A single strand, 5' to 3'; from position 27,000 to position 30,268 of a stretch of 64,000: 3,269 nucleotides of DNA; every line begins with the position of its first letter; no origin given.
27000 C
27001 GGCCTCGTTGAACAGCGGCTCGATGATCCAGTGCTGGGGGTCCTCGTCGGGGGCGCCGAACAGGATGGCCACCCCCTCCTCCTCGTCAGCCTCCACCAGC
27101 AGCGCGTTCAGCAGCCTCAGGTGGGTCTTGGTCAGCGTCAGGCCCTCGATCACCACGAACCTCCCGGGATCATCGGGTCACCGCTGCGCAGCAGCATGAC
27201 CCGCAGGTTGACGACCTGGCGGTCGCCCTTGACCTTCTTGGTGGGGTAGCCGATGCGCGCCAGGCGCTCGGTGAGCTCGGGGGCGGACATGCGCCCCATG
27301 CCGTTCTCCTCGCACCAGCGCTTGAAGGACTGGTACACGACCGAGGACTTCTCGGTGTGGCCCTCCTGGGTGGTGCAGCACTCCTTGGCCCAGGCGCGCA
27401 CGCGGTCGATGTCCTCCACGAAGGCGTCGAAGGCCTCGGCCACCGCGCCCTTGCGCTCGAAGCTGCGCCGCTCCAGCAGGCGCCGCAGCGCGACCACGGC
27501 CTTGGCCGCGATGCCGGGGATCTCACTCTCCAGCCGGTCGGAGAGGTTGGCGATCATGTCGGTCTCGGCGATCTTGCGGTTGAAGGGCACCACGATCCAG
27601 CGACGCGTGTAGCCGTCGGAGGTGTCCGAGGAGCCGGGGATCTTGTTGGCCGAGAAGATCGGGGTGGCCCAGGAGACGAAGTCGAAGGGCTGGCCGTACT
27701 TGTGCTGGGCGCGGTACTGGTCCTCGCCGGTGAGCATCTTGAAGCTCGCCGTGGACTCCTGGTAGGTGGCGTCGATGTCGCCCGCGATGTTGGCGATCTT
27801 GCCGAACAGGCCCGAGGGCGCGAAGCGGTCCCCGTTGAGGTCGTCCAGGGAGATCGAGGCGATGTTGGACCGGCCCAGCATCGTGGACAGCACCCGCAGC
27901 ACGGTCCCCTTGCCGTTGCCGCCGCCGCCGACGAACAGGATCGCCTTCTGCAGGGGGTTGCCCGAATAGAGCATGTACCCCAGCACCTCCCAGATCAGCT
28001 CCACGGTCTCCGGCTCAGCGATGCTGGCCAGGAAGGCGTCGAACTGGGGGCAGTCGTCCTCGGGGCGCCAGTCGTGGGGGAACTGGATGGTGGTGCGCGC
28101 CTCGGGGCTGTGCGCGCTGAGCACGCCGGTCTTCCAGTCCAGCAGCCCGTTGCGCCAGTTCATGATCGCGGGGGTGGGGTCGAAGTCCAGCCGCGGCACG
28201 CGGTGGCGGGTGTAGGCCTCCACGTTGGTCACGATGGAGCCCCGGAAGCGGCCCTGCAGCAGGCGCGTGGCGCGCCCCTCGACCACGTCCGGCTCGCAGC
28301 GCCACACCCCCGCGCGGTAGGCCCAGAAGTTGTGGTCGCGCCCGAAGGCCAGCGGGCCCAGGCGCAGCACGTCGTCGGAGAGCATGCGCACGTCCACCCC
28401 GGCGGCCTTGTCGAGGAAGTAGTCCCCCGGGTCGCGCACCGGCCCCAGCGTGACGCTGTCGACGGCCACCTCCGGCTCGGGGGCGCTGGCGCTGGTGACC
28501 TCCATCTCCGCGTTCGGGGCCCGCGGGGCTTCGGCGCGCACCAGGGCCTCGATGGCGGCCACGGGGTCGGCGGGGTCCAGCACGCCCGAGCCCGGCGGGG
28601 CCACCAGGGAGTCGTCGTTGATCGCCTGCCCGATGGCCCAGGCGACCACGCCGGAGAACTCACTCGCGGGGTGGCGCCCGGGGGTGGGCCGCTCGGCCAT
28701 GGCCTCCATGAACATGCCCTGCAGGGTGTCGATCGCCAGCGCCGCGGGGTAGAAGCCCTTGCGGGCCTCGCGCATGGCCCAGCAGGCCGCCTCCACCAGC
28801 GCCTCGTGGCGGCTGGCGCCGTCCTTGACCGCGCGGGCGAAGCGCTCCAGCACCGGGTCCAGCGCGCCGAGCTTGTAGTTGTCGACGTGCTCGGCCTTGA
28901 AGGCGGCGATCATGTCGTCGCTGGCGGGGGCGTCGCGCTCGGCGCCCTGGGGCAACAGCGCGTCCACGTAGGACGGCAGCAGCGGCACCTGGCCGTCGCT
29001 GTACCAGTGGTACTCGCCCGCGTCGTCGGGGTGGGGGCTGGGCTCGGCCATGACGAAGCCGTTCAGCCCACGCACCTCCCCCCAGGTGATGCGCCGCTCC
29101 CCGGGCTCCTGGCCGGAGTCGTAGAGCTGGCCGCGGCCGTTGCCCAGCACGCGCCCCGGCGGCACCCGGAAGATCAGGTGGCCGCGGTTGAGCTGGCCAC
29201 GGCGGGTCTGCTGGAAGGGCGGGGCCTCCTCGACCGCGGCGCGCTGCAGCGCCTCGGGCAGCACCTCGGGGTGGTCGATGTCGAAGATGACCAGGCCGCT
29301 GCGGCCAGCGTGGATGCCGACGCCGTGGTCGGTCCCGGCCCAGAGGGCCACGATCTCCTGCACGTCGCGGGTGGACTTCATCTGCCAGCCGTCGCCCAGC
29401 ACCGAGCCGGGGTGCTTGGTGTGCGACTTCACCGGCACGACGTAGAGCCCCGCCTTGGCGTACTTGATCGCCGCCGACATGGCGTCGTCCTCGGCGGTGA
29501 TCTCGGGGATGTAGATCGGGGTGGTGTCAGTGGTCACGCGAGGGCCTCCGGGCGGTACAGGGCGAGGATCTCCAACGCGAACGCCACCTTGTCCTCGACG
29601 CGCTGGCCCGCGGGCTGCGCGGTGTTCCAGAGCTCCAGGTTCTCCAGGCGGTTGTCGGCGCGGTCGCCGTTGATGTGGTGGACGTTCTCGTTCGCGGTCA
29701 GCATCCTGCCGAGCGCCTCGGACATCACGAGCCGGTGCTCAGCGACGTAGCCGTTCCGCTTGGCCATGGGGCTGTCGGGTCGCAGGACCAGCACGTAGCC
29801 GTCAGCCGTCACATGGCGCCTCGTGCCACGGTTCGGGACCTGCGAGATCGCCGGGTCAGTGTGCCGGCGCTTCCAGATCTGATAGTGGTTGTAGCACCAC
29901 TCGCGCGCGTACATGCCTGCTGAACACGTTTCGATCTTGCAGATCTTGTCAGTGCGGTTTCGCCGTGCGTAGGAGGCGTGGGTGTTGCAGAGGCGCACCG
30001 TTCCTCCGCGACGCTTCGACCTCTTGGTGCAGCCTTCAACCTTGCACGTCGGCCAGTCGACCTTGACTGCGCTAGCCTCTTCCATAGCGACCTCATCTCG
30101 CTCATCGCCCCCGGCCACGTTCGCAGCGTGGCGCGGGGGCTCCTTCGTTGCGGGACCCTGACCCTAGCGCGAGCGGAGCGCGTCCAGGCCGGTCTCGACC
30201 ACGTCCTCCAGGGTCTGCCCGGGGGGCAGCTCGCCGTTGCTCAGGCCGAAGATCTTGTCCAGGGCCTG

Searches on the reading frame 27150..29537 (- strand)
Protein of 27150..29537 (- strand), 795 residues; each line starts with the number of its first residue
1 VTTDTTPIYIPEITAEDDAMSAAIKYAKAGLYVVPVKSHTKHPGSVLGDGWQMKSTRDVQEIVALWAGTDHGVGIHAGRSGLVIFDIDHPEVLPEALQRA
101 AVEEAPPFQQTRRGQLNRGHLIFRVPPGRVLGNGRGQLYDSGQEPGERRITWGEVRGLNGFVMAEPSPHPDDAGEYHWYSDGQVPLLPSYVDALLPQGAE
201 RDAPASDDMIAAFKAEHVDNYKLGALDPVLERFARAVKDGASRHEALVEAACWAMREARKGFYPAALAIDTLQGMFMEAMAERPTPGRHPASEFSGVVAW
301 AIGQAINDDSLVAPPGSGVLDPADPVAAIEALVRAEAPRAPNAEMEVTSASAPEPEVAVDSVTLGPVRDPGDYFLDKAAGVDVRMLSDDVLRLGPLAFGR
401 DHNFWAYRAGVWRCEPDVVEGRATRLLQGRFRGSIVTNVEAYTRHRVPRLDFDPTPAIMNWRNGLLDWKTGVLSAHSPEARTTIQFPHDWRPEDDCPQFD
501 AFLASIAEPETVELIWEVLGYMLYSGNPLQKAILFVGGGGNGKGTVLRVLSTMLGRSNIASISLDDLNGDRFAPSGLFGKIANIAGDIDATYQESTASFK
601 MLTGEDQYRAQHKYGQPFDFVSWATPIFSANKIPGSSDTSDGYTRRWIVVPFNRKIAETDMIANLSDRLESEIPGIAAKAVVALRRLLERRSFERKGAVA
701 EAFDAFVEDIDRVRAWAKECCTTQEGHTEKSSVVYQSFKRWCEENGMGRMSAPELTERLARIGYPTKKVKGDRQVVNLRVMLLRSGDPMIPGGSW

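Call 3: search_protein_families(library=pfam, proteins=[window:27150-29537:-], max_evalue=0.01)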
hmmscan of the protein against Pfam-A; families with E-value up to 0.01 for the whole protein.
window:27150-29537:- (795 aa): 4 families
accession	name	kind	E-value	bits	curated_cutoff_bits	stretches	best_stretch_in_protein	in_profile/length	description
PF09250.16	Prim-Pol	-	2.8e-23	83.5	22.8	1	23-188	1-156/158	Bifunctional DNA primase/polymerase, N-terminal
PF19263.5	DUF5906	-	9.5e-17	62.1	27.6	1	535-646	1-114/114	Family of unknown function (DUF5906)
PF08706.16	D5_N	-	1.8e-10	41.7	22.4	1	428-506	67-143/145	D5 N terminal like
PF03288.22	Pox_D5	-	1.7e-05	25.6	21.4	1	711-770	4-67/86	Poxvirus D5 protein-like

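Call 4: search_protein_families(library=phrogs, proteins=[window:27150-29537:-], max_evalue=0.01)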
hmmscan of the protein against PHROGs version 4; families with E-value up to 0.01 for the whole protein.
window:27150-29537:- (795 aa): 15 families
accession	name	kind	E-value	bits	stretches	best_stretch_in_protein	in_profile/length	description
phrog_1156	-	DNA, RNA and nucleotide metabolism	1.1e-82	280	2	434-779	458-824/855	DNA primase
phrog_864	-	DNA, RNA and nucleotide metabolism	1.5e-80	272.9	1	422-771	245-614/1064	DNA primase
phrog_10729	-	DNA, RNA and nucleotide metabolism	3.5e-75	254.6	1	9-351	4-343/722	DNA polymerase/primase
phrog_6088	-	DNA, RNA and nucleotide metabolism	1.1e-59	203.6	1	433-779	407-762/772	DNA primase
phrog_1829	-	DNA, RNA and nucleotide metabolism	9.5e-58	197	1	436-764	406-738/772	DNA primase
phrog_2478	-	DNA, RNA and nucleotide metabolism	2.8e-44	152.4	1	440-780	490-840/854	DNA polymerase/primase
phrog_16213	-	DNA, RNA and nucleotide metabolism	4.1e-43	148.7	1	393-763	246-635/732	DNA primase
phrog_7601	-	unknown function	1.3e-38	134.1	1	512-779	2-270/289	-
phrog_1883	-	DNA, RNA and nucleotide metabolism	5.7e-28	98.7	1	449-780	407-747/756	DNA helicase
phrog_16950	-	DNA, RNA and nucleotide metabolism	6.9e-17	61.6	1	444-773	467-820/843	DNA primase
phrog_4210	-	DNA, RNA and nucleotide metabolism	3.6e-11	42.6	1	494-756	139-400/1304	DNA polymerase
phrog_2249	-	DNA, RNA and nucleotide metabolism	6.5e-10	39.3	1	404-753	400-750/802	DNA primase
phrog_12939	-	DNA, RNA and nucleotide metabolism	1.3e-05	26.1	1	508-606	191-290/368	DNA primase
phrog_5852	-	DNA, RNA and nucleotide metabolism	0.00042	20.7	1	21-180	68-229/242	DNA polymerase/primase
phrog_906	-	DNA, RNA and nucleotide metabolism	0.003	17.3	0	71-206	112-255/872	DNA polymerase/primase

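Call 7: search_dna_similar(query=window:27150-29537:-, collection=phages, mode=protein, max_rows=30)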
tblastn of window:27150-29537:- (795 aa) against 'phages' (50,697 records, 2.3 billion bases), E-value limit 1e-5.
Records with a match: 1242; places in all: 1243; records where one place covers at least 80% of the query: 0.
Best place of each record, by identity: <60% 1242.
By first word of the organism name: Streptococcus 427; Mycobacterium 265; Enterococcus 109; Vibrio 93; Arthrobacter 55; Streptomyces 43; Bacteriophage 26; Gordonia 25; Lactobacillus 17; Listeria 15; and 56 more.
By host as written in the record: Mycobacterium smegmatis mc2 155 190; - 103; Streptococcus thermophilus 102; Vibrio lentus 44; Enterococcus faecalis 40; Arthrobacter globiformis B-2979 39; Mycobacterium smegmatis mc#155 36; Gordonia terrae 3612 21; and 397 more.
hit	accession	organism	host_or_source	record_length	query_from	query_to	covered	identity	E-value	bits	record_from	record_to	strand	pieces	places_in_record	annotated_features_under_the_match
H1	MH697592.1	Mycobacterium phage Rando14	Mycobacterium smegmatis mc2 155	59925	8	392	48%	37.1%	2e-50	198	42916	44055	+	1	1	66: DNA primase/polymerase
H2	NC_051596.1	Mycobacterium phage Rando14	Mycobacterium smegmatis mc2 155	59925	8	392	48%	37.1%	2e-50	198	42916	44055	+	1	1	66: DNA polymerase/primase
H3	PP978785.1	Mycobacterium phage Strobilo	Mycobacterium smegmatis mc2 155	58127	229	781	70%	25.7%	2e-15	87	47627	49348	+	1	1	73: DNA primase/helicase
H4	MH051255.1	Mycobacterium phage Leston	Mycobacterium smegmatis mc2 155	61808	8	368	45%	39.3%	5e-52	203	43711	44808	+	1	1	63: DNA primase/polymerase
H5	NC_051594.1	Mycobacterium phage Leston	Mycobacterium smegmatis mc2 155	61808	8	368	45%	39.3%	5e-52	203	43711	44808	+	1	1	63: DNA polymerase/primase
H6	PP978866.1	Mycobacterium phage Agent47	Mycobacterium smegmatis mc2155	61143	8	353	44%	41.0%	2e-52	204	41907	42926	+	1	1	63: DNA primase/polymerase/helicase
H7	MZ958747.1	Mycobacterium phage InvictusManeo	Mycobacterium smegmatis mc#155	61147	8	353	44%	41.0%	2e-52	204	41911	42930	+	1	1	61: DNA primase/polymerase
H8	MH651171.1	Mycobacterium phage Collard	Mycobacterium smegmatic mc2 155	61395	8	353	44%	41.0%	2e-52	204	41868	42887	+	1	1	61: DNA primase/polymerase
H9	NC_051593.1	Mycobacterium phage Collard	Mycobacterium smegmatic mc2 155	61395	8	353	44%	41.0%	2e-52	204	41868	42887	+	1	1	61: DNA polymerase/primase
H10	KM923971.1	Mycobacterium phage Kratio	Mycobacterium smegmatis mc2 155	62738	8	353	44%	41.0%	2e-52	204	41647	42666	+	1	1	hypothetical protein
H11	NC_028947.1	Mycobacterium phage Kratio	Mycobacterium smegmatis mc2 155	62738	8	353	44%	41.0%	2e-52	204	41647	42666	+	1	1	DNA polymerase/primase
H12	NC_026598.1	Mycobacterium phage Milly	Mycobacterium smegmatis mc2 155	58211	229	781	70%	25.5%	1e-16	91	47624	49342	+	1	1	72: DNA polymerase/primase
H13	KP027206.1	Mycobacterium phage Milly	Mycobacterium smegmatis mc2 155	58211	229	781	70%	25.5%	1e-16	91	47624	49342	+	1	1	72: DNA primase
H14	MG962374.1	Mycobacterium phage Paola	Mycobacterium smegmatis mc2 155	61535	8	368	45%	39.0%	6e-56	215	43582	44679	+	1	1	63: DNA primase/polymerase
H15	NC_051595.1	Mycobacterium phage Paola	Mycobacterium smegmatis mc2 155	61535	8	368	45%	39.0%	6e-56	215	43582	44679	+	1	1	63: DNA polymerase/primase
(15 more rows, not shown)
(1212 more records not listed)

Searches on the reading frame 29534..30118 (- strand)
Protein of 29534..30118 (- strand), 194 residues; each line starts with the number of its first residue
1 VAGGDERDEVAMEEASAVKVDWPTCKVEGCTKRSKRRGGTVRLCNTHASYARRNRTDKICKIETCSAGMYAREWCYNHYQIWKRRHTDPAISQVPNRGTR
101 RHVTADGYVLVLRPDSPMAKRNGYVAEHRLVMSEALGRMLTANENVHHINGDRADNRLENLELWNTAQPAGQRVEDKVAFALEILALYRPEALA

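Call 3: search_protein_families(library=pfam, proteins=[window:29534-30118:-], max_evalue=0.01)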
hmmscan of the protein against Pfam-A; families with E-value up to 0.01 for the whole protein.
window:29534-30118:- (194 aa): 1 family
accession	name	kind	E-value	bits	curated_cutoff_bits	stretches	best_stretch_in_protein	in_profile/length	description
PF13392.12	HNH_3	-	6.1e-10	39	24.8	1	128-164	4-39/46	HNH endonuclease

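Call 4: search_protein_families(library=phrogs, proteins=[window:29534-30118:-], max_evalue=0.01)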
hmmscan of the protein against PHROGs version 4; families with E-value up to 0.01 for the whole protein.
window:29534-30118:- (194 aa): 17 families
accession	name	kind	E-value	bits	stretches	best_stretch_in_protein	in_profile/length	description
phrog_20891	-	DNA, RNA and nucleotide metabolism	1.5e-26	94.4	1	98-188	128-217/219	HNH endonuclease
phrog_10730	-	DNA, RNA and nucleotide metabolism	9.4e-20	72.3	1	99-167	67-135/234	HNH endonuclease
phrog_7545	-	DNA, RNA and nucleotide metabolism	3.7e-15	57.5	1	79-165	56-125/160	HNH endonuclease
phrog_19902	-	DNA, RNA and nucleotide metabolism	3.5e-12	47.5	1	96-167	61-129/221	HNH endonuclease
phrog_15471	-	DNA, RNA and nucleotide metabolism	8e-11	43.1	1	104-168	14-75/183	HNH endonuclease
phrog_959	-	DNA, RNA and nucleotide metabolism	7.9e-10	39.6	1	125-175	58-108/138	HNH endonuclease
phrog_14913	-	DNA, RNA and nucleotide metabolism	1.5e-09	39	1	119-173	28-88/149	HNH endonuclease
phrog_21964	-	DNA, RNA and nucleotide metabolism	2.6e-09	38.1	1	94-164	136-203/244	HNH endonuclease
phrog_1271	-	DNA, RNA and nucleotide metabolism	6.1e-08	33.4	1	50-89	30-69/361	HNH endonuclease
phrog_5351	-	DNA, RNA and nucleotide metabolism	2.4e-07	32.1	2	57-89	6-38/171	HNH endonuclease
phrog_25114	-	unknown function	2.1e-06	28.7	1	93-162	51-120/156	-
phrog_99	-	DNA, RNA and nucleotide metabolism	4.5e-06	27.6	1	100-167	145-199/383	HNH endonuclease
phrog_59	-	DNA, RNA and nucleotide metabolism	8.7e-06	26.3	1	128-163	192-225/423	HNH endonuclease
phrog_1492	-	DNA, RNA and nucleotide metabolism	0.00023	21.4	1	128-162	115-148/414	HNH endonuclease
phrog_30377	-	DNA, RNA and nucleotide metabolism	0.0061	17.7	0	128-163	13-45/82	HNH endonuclease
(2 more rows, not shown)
